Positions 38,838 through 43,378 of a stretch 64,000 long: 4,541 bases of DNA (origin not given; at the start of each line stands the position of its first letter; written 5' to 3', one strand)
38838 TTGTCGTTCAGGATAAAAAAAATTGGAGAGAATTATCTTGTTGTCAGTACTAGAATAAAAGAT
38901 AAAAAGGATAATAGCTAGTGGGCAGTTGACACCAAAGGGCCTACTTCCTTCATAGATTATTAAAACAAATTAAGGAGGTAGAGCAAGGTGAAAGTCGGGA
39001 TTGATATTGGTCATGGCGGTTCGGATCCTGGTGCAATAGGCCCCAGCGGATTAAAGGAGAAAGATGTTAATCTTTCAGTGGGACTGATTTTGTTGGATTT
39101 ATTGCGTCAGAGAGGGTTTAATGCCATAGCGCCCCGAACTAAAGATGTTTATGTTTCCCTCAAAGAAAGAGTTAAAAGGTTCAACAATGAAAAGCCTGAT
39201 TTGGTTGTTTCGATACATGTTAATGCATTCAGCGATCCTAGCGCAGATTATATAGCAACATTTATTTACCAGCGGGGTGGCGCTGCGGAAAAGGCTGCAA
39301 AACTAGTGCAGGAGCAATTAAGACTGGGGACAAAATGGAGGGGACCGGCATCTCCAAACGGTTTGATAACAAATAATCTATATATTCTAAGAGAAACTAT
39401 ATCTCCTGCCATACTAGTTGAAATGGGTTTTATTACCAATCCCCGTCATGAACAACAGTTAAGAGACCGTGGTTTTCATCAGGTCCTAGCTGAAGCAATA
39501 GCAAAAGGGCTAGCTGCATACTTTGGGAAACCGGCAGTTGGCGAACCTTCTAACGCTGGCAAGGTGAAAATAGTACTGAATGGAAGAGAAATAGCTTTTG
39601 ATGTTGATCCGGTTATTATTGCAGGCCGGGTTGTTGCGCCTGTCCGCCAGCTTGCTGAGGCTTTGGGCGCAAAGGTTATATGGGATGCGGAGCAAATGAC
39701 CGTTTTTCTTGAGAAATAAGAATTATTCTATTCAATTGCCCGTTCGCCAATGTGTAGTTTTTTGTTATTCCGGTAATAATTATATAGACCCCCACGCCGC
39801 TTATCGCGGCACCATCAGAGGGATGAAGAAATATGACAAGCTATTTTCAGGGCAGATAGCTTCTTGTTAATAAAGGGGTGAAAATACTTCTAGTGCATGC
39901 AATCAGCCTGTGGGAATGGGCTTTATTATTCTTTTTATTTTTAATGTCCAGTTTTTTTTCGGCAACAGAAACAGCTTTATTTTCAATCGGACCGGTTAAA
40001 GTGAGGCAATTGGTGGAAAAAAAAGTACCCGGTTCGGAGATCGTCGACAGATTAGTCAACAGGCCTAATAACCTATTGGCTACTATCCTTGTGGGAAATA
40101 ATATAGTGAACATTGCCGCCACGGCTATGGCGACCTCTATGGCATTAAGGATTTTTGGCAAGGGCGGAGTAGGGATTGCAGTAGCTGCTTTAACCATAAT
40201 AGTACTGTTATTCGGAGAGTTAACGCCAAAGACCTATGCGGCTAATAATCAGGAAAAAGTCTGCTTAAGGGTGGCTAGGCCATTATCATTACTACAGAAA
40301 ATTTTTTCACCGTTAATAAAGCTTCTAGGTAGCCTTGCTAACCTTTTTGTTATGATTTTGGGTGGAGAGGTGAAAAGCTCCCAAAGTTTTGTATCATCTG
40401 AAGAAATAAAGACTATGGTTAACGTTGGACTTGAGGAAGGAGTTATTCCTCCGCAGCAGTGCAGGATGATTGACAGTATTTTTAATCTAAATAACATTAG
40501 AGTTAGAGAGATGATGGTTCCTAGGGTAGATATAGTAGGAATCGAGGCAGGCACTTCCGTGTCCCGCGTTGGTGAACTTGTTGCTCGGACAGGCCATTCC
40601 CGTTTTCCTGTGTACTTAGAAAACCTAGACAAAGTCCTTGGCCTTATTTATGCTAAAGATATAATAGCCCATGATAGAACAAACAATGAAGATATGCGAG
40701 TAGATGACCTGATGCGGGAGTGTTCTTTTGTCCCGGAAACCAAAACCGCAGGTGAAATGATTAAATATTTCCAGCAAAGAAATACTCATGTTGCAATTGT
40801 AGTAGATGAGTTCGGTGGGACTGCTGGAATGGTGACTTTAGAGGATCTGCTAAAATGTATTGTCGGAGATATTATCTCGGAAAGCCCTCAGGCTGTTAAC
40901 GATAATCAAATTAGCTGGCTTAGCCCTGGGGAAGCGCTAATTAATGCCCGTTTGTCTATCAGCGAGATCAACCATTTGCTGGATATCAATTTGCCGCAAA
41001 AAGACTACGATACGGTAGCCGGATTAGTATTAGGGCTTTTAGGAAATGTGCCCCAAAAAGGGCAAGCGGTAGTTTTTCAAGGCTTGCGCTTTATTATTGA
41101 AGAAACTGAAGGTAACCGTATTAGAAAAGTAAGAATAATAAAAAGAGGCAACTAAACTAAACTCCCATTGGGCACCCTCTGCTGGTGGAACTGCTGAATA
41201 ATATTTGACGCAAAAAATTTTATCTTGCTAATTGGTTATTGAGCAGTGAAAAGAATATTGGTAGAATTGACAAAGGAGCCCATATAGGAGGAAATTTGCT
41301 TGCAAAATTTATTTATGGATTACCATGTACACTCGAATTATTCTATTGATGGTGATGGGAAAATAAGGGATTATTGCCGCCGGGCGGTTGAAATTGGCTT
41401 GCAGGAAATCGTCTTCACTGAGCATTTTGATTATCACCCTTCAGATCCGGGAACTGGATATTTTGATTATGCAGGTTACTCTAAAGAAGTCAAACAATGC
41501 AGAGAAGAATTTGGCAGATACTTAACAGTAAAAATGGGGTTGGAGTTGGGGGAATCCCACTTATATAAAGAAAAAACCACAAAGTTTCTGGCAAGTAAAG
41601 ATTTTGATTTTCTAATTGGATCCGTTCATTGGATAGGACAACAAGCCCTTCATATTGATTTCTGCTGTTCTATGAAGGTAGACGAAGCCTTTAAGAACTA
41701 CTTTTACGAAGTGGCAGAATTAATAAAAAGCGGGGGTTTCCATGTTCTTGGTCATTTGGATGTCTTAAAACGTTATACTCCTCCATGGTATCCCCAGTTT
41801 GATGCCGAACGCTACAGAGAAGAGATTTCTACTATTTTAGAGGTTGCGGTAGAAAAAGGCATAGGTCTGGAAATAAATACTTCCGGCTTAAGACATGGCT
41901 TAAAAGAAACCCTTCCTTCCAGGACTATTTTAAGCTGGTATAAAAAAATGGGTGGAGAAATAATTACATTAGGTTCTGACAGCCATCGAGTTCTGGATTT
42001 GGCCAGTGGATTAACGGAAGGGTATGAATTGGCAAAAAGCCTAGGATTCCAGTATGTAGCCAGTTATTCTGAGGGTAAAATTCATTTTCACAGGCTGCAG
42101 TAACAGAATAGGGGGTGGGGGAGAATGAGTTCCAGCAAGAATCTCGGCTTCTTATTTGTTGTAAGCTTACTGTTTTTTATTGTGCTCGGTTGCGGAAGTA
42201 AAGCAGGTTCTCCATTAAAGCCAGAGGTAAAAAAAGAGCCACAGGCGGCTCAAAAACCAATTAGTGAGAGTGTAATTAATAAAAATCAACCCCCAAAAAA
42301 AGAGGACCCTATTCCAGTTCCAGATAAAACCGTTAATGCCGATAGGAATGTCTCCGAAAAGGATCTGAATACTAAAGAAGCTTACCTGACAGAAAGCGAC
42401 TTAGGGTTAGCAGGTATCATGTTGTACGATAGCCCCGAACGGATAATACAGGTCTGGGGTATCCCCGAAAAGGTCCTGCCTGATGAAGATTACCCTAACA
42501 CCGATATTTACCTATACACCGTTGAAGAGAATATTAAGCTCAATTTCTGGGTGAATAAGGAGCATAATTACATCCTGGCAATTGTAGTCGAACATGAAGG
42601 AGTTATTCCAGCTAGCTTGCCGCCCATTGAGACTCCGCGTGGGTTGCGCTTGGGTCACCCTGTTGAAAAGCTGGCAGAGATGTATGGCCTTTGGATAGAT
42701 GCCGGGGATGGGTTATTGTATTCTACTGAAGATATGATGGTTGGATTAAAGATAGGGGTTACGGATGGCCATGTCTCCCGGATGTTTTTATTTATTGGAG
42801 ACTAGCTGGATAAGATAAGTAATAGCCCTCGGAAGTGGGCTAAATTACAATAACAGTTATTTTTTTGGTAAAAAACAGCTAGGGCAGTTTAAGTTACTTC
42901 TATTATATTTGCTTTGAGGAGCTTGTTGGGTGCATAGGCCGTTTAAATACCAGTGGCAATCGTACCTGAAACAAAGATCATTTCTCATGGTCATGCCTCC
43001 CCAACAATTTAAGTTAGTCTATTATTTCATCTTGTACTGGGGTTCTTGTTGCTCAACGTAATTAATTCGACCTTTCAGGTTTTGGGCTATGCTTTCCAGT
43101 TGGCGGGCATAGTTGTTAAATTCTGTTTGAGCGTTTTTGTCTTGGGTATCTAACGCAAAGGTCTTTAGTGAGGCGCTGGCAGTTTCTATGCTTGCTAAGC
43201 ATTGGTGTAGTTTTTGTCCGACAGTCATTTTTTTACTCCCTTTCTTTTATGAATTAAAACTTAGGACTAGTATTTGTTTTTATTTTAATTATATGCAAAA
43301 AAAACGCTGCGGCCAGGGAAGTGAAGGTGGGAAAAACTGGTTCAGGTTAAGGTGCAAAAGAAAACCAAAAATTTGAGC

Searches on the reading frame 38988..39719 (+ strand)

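Call 65: search_protein_families(library=pfam, proteins=[window:38988-39719:+], max_evalue=0.00001)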
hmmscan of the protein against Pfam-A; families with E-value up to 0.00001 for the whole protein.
window:38988-39719:+ (243 aa): 2 families
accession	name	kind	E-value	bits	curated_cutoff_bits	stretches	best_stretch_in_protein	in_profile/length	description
PF01520.23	Amidase_3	-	4.1e-44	151.1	27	1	3-176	1-173/174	N-acetylmuramoyl-L-alanine amidase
PF07833.16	Cu_amine_oxidN1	-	1.4e-11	44.7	24.2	1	196-241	1-46/108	Copper amine oxidase N-terminal domain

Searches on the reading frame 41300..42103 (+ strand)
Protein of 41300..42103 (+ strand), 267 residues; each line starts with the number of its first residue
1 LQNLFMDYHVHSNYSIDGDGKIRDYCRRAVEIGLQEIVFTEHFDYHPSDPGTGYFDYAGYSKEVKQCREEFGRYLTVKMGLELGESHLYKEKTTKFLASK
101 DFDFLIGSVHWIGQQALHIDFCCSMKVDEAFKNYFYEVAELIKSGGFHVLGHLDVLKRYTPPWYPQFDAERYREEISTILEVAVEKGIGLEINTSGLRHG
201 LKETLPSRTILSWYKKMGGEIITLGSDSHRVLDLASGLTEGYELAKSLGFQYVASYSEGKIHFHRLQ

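Call 8: search_protein_families(library=pfam, proteins=[window:41300-42103:+], max_evalue=0.01)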
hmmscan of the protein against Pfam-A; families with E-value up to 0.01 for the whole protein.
window:41300-42103:+ (267 aa): 1 family
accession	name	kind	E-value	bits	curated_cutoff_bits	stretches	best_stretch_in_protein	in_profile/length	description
PF02811.25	PHP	-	3.3e-27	96.3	26.4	1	7-195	1-164/164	PHP domain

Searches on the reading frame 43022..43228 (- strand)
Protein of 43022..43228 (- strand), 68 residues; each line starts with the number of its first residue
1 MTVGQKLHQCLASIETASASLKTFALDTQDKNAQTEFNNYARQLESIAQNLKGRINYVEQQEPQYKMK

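Call 8: search_protein_families(library=pfam, proteins=[window:43022-43228:-], max_evalue=0.01)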
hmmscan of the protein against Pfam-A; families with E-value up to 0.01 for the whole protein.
window:43022-43228:- (68 aa): 2 families
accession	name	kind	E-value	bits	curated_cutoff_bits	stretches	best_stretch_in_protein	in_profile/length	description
PF07870.16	DUF1657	-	7.4e-16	58.2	27.7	1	7-55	1-49/49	Protein of unknown function (DUF1657)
PF10280.14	Med11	-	0.0017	19.2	26.9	1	5-60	12-73/120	Mediator complex protein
